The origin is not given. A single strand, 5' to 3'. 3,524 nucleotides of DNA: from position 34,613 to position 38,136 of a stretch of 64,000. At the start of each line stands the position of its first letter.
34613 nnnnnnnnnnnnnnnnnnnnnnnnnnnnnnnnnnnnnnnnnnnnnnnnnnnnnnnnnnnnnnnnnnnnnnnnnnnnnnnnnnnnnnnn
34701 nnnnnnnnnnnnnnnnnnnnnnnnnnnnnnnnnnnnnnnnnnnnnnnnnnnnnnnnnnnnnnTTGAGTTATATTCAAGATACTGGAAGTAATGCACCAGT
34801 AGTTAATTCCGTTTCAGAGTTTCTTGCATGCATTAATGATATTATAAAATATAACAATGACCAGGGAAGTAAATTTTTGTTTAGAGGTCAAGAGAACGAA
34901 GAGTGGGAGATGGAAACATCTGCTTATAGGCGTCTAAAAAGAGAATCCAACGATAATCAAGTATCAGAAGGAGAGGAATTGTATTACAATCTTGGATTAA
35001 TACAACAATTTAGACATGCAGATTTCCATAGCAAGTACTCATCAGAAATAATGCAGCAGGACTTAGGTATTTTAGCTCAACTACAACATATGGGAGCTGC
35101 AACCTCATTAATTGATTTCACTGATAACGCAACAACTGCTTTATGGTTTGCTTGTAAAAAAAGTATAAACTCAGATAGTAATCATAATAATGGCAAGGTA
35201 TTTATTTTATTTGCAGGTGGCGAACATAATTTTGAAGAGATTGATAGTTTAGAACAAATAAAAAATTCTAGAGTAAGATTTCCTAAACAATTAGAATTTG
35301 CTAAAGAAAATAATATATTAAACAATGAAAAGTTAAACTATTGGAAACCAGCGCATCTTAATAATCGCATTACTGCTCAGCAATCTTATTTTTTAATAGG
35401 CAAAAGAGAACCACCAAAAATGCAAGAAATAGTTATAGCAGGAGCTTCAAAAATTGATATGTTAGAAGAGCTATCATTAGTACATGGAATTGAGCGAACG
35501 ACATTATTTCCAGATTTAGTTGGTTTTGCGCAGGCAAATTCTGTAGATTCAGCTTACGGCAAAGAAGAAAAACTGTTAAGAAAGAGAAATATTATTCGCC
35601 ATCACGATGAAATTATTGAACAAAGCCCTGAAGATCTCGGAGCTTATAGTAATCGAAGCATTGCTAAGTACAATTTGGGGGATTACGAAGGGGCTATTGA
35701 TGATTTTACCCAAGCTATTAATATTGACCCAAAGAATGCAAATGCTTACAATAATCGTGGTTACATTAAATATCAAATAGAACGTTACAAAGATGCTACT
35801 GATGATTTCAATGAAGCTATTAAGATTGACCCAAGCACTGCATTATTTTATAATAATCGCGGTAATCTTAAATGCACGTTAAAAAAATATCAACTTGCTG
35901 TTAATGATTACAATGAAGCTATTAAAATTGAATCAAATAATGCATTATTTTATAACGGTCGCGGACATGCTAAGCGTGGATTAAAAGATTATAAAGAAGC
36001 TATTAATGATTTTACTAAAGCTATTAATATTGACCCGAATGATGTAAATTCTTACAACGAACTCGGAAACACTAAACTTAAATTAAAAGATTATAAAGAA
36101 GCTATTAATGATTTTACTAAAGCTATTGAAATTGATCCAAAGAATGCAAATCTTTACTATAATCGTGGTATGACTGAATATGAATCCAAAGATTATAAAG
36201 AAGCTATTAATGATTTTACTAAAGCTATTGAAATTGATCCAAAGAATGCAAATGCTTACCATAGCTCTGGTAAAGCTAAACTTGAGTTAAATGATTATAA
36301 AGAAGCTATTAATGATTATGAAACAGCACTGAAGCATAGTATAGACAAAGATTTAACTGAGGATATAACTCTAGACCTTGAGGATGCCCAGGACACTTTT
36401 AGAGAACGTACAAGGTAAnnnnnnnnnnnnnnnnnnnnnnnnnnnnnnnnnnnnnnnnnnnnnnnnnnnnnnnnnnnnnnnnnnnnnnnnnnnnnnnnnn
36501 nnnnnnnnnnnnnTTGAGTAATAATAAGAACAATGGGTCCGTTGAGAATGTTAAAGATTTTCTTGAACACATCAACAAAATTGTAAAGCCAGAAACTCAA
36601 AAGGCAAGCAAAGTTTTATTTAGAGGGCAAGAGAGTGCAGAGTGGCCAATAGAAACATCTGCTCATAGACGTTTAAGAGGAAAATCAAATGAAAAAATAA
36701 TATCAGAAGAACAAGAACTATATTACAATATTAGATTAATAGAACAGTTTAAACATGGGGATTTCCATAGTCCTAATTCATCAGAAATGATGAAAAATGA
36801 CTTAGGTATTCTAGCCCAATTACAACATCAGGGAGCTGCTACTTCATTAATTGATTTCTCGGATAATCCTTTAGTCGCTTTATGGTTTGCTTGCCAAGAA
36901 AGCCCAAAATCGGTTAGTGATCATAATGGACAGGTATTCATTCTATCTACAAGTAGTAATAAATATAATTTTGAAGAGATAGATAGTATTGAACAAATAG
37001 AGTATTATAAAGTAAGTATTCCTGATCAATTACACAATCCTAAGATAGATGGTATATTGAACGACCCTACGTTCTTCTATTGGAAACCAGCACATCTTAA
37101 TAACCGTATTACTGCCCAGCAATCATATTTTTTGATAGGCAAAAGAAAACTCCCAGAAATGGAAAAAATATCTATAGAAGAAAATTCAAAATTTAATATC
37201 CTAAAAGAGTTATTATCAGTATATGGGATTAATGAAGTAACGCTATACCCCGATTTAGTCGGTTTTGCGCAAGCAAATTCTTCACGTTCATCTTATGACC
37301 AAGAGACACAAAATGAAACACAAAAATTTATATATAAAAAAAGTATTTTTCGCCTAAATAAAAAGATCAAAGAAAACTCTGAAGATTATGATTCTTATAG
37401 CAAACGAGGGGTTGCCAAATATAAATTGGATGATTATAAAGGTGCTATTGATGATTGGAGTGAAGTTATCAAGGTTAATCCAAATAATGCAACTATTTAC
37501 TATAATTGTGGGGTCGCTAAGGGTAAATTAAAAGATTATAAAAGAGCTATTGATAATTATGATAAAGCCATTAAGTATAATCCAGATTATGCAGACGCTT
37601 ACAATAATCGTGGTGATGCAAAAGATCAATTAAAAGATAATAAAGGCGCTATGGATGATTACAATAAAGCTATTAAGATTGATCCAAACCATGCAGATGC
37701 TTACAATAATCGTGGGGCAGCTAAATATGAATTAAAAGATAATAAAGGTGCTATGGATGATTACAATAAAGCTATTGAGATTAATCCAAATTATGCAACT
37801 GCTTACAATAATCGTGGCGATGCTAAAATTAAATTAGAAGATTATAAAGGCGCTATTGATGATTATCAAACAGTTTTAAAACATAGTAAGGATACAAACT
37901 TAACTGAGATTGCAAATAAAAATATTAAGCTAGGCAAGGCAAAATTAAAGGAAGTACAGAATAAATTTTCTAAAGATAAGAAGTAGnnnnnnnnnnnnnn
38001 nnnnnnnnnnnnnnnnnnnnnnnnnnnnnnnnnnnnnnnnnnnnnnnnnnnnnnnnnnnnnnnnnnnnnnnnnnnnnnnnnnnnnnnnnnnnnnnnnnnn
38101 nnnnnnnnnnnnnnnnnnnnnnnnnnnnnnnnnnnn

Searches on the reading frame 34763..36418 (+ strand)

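Call 22: search_protein_families(library=pfam, proteins=[window:34763-36418:+], max_evalue=0.001)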
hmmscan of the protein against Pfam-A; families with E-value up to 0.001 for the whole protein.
window:34763-36418:+ (551 aa): 25 families
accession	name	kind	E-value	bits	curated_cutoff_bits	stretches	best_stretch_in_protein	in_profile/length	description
PF00515.34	TPR_1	-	8.2e-56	184.1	27.8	6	462-495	1-34/34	Tetratricopeptide repeat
PF13414.12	TPR_11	-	6.9e-53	176.5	26.8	6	303-338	5-40/42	TPR repeat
PF07719.23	TPR_2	-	1.2e-50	165.8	27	5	462-495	1-34/34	Tetratricopeptide repeat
PF13181.12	TPR_8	-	2.2e-42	140.1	25.7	4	429-461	2-34/34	Tetratricopeptide repeat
PF13424.12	TPR_12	-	5.5e-37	126.2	30.1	5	429-493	4-76/77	Tetratricopeptide repeat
PF13431.12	TPR_17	-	1e-35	119.5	24.4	4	417-448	2-33/34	Tetratricopeptide repeat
PF13432.12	TPR_16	-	1.2e-22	80.4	32.7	2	433-496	2-65/65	Tetratricopeptide repeat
PF13371.12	TPR_9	-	1.6e-21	76.6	35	2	440-498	7-65/73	Tetratricopeptide repeat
PF14559.12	TPR_19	-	7.6e-21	74.7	25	2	474-517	3-46/68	Tetratricopeptide repeat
PF08867.16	FRG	-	6.2e-17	62.7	25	1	37-137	2-92/94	FRG domain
PF23914.1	TPR_CcmH_CycH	-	2.4e-15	57.2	42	1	423-525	45-150/158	Cytochrome c-type biogenesis protein H TPR domain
PF13374.12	TPR_10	-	2.4e-15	56.4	27.5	0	429-457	3-31/42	Tetratricopeptide repeat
PF13428.12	TPR_14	-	3.4e-14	52.4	23.5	0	431-468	4-41/44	Tetratricopeptide repeat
PF12895.13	ANAPC3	-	3.6e-11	43.6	27.2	0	459-518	20-78/82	Anaphase-promoting complex, cyclosome, subunit 3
PF13174.12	TPR_6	-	3e-09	37.4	26.3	0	465-494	3-32/33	Tetratricopeptide repeat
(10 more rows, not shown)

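Call 41: search_protein_families(library=padloc, proteins=[window:34763-36418:+], max_evalue=0.00001)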
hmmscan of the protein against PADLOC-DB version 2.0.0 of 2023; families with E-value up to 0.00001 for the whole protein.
window:34763-36418:+ (551 aa): 11 families
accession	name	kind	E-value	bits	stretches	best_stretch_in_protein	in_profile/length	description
PDLC04938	PDC-S15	-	3.2e-32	110.1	1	13-257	44-264/276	-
PDLC04936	PDC-S15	-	5.7e-24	83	1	11-157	21-148/300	-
PDLC04937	PDC-S15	-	4.5e-23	80.2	1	25-260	24-245/254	-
PDLC04933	PDC-S15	-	1.1e-22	78.8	1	14-173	9-151/286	-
PDLC04927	PDC-S15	-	7.1e-18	62.7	1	7-144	8-129/422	-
PDLC04926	PDC-S15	-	1.2e-17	61.9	1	14-148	6-130/300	-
PDLC04932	PDC-S15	-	6e-14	50.1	1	24-193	31-204/324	-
PDLC04931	PDC-S15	-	7.5e-14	50.2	1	16-257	44-266/282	-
PDLC04930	PDC-S15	-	1.2e-13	48.8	1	14-149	6-133/380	-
PDLC04929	PDC-S15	-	1.7e-12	45.9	1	13-164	5-155/308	-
PDLC04934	PDC-S15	-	5.9e-10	36.8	1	29-257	52-280/416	-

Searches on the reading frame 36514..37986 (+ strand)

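Call 22: search_protein_families(library=pfam, proteins=[window:36514-37986:+], max_evalue=0.001)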
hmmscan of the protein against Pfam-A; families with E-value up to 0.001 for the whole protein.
window:36514-37986:+ (490 aa): 17 families
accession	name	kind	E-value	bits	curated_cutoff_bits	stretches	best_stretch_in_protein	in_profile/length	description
PF00515.34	TPR_1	-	2.3e-39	132.1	27.8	5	394-427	1-34/34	Tetratricopeptide repeat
PF13414.12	TPR_11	-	1.2e-37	127.8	26.8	4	301-338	3-40/42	TPR repeat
PF07719.23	TPR_2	-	9.7e-32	106.9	27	4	394-427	1-34/34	Tetratricopeptide repeat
PF13181.12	TPR_8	-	1.3e-23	81.5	25.7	3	360-393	1-34/34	Tetratricopeptide repeat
PF13431.12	TPR_17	-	3.7e-21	74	24.4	3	383-409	2-28/34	Tetratricopeptide repeat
PF08867.16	FRG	-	1.5e-18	67.9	25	1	33-132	2-91/94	FRG domain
PF13432.12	TPR_16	-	6.8e-17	62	32.7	1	338-393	9-64/65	Tetratricopeptide repeat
PF13424.12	TPR_12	-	5.5e-15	55.8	30.1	0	307-354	18-73/77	Tetratricopeptide repeat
PF13371.12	TPR_9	-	1.6e-13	50.9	35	1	374-430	9-65/73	Tetratricopeptide repeat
PF14559.12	TPR_19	-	1.1e-08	35.7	25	0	340-396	5-61/68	Tetratricopeptide repeat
PF13174.12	TPR_6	-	1.3e-08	35.3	26.3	0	294-324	2-32/33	Tetratricopeptide repeat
PF13428.12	TPR_14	-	1.4e-08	35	23.5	0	361-401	2-42/44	Tetratricopeptide repeat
PF23914.1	TPR_CcmH_CycH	-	7.2e-08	32.9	42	0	256-326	85-155/158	Cytochrome c-type biogenesis protein H TPR domain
PF13374.12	TPR_10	-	1.2e-07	32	27.5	0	394-423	2-31/42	Tetratricopeptide repeat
PF01239.28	PPTA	-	8.9e-07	28.7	29.5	0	413-435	4-26/32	Protein prenyltransferase alpha subunit repeat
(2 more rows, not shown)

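Call 41: search_protein_families(library=padloc, proteins=[window:36514-37986:+], max_evalue=0.00001)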
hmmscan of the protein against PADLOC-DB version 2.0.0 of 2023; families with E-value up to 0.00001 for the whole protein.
window:36514-37986:+ (490 aa): 13 families
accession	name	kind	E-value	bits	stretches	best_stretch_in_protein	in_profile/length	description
PDLC04938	PDC-S15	-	6.9e-36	122.1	1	9-256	44-267/276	-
PDLC04936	PDC-S15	-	1.9e-31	107.6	2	1-161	15-156/300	-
PDLC04937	PDC-S15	-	3.4e-28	97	1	10-257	17-246/254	-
PDLC04933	PDC-S15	-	5e-27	93.1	2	6-162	5-141/286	-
PDLC04927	PDC-S15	-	8.7e-26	88.7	1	3-168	8-167/422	-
PDLC04926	PDC-S15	-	4.3e-19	66.7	1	9-150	5-138/300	-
PDLC04931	PDC-S15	-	1.6e-18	65.5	1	10-256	42-269/282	-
PDLC04930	PDC-S15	-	7.2e-17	59.5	1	10-157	3-146/380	-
PDLC04932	PDC-S15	-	1.6e-15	55.3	1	7-138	18-150/324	-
PDLC04929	PDC-S15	-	8.6e-14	50.1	1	9-152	5-149/308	-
PDLC04934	PDC-S15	-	3.6e-12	44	1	10-148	39-171/416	-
PDLC04935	PDC-S15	-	1.7e-10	38.4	1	25-155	129-252/535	-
PDLC04939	PDC-S15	-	3.6e-07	27.4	1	8-130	7-112/487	-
